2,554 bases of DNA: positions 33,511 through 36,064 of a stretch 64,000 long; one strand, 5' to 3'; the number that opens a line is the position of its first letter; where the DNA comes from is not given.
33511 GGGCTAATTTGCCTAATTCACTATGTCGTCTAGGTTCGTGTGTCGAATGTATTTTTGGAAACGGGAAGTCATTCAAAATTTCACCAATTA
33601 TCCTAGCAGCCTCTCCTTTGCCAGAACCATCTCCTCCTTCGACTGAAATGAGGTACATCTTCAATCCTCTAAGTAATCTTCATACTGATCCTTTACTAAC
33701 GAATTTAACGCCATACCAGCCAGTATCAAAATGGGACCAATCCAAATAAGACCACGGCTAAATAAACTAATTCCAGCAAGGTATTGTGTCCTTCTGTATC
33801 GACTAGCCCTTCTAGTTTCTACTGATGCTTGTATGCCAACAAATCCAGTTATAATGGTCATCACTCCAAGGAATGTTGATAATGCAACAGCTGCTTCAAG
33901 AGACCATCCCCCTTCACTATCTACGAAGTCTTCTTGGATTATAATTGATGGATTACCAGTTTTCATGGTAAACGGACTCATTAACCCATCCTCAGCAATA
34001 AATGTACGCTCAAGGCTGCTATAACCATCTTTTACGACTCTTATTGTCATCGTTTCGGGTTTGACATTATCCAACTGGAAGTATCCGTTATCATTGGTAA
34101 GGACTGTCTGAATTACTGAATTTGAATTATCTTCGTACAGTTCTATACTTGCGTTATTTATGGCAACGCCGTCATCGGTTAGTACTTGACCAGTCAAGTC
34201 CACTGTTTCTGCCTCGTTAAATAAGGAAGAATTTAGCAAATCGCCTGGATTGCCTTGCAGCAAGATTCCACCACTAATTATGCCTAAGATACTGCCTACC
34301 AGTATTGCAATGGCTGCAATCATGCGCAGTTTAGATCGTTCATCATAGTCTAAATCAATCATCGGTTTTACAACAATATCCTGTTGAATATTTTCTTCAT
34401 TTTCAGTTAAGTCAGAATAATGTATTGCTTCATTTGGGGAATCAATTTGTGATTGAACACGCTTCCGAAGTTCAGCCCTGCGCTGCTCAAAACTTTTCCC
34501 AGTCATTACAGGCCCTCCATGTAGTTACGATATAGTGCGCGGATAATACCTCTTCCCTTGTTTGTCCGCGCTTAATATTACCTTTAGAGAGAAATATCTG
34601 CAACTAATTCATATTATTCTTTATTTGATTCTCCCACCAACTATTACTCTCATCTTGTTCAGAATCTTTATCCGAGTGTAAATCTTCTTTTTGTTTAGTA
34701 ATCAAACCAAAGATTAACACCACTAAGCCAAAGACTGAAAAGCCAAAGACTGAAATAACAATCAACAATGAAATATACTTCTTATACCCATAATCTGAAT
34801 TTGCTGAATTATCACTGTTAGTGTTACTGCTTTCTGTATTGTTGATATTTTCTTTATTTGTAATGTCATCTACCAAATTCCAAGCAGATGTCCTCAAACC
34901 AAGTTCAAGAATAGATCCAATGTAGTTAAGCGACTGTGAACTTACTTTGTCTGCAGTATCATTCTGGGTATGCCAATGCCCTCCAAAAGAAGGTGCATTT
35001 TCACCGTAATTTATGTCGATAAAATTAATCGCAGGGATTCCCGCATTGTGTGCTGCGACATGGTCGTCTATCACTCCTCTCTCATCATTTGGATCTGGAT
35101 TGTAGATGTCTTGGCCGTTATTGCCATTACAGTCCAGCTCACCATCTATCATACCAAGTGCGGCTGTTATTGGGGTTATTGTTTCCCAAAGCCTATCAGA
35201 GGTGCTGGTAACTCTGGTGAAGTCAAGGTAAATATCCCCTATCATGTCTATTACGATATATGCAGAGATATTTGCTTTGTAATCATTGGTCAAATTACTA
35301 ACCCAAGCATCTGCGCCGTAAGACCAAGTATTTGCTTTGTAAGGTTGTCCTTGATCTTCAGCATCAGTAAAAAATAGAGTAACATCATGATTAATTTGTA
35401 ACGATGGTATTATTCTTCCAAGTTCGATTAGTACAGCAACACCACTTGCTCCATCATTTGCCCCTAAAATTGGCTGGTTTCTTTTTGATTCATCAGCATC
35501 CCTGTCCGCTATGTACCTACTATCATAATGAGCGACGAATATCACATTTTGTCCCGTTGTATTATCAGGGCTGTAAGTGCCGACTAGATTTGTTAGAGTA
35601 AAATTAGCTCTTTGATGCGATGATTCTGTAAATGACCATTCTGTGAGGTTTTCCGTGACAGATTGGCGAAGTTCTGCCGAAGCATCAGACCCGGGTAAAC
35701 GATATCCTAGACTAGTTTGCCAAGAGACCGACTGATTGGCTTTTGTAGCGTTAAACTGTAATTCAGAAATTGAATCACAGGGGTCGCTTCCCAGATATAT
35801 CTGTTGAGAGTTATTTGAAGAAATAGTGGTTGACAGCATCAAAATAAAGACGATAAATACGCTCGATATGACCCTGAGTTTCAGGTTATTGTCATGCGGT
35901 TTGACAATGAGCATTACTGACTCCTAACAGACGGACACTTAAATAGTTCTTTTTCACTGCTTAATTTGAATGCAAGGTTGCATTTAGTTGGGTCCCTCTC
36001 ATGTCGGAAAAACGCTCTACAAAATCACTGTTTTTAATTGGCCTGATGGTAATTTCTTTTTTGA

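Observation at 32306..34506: Thymidylate-kinase-like protein with aberrant P-loop (GSGKGE) fused to a ~250-aa unknown domain, co-operonic with a CarbopepD_reg membrane protein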

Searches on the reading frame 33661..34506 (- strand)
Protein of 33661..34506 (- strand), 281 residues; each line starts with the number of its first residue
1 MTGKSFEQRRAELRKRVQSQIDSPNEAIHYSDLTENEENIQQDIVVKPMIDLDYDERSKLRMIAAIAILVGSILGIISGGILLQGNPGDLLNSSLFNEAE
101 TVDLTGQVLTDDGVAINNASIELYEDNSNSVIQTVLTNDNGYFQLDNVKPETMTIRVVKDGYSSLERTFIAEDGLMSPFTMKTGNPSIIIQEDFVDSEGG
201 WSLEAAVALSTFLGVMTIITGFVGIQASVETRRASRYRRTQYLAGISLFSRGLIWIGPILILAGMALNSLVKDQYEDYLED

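Call 3: search_protein_families(library=pfam, proteins=[window:33661-34506:-], max_evalue=0.01)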
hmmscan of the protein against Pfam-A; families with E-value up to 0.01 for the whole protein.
window:33661-34506:- (281 aa): 5 families
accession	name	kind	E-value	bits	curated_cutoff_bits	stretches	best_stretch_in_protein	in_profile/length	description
PF13620.12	CarboxypepD_reg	-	1.5e-11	44.9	32.3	1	104-169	2-67/82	Carboxypeptidase regulatory-like domain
PF13715.12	CarbopepD_reg_2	-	1e-05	25.9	32.2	1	105-181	2-74/88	CarboxypepD_reg-like domain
PF17802.7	SpaA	-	0.0005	20.6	23.1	1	111-156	11-57/91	Prealbumin-like fold domain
PF17210.9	SdrD_B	-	0.001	19.7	29.7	1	114-161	22-69/112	SdrD B-like domain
PF01060.29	TTR-52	-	0.002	19.2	24.9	1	113-156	8-54/79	Transthyretin-like family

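Call 4: search_protein_families(library=ncbifam, proteins=[window:33661-34506:-], max_evalue=0.01)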
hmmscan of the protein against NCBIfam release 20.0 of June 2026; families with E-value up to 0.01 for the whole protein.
window:33661-34506:- (281 aa): 1 family
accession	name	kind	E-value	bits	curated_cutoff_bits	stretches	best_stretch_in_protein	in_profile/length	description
NF058648.1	ECF_sub_HI1622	equivalog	0.00023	21.2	100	1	95-157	18-80/180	NikL family nickel/cobalt ECF transporter subunit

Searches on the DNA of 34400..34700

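Call 39: search_rna_families(source=window, start=34400, end=34700, threshold=evalue, max_evalue=10)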
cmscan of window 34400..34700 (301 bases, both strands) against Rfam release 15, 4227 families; matches with E-value up to 10: 3.
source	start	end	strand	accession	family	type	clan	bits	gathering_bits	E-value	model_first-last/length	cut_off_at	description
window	34407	34476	-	RF01161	SNORD5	Gene; snRNA; snoRNA; CD-box;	-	15.5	55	4.5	1-72/72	no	Small nucleolar RNA SNORD5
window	34486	34505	+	RF01985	ZEB2_AS1_2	Gene; lncRNA;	-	9.6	70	9.6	1-61/61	no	ZEB2 antisense RNA 1 conserved region 2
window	34400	34514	-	RF00478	SCARNA6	Gene; snRNA; snoRNA; scaRNA;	-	6.6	68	7.4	1-230/265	3'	Small Cajal body specific RNA 6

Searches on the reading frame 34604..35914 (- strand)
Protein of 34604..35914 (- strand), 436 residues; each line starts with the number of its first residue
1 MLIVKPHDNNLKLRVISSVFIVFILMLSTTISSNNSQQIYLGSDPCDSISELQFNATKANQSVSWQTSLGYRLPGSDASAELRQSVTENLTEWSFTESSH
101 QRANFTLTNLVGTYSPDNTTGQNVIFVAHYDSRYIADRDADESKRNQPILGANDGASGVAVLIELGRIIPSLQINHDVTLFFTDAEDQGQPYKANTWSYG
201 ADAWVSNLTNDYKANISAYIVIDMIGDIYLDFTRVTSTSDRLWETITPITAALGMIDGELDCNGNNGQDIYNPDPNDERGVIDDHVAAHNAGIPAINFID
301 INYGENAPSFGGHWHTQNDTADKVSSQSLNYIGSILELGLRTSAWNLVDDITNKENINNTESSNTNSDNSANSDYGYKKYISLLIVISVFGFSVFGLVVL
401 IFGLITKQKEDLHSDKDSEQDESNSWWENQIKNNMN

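Call 3: search_protein_families(library=pfam, proteins=[window:34604-35914:-], max_evalue=0.01)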
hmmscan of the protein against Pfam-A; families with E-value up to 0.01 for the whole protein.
window:34604-35914:- (436 aa): 1 family
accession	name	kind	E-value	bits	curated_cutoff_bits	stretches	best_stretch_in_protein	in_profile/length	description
PF04389.22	Peptidase_M28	-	7.2e-29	101.3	21.3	1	109-335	1-188/193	Peptidase family M28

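Call 4: search_protein_families(library=ncbifam, proteins=[window:34604-35914:-], max_evalue=0.01)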
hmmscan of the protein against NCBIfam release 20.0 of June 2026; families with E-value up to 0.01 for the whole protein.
window:34604-35914:- (436 aa): 2 families
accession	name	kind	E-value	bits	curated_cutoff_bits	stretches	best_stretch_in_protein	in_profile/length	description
NF007568.0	PRK10199.1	equivalog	1.7e-05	24.2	298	1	92-298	80-276/346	aminopeptidase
TIGR01900.1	dapE-gram_pos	equivalog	0.0042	16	304.2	1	117-188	53-125/351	succinyl-diaminopimelate desuccinylase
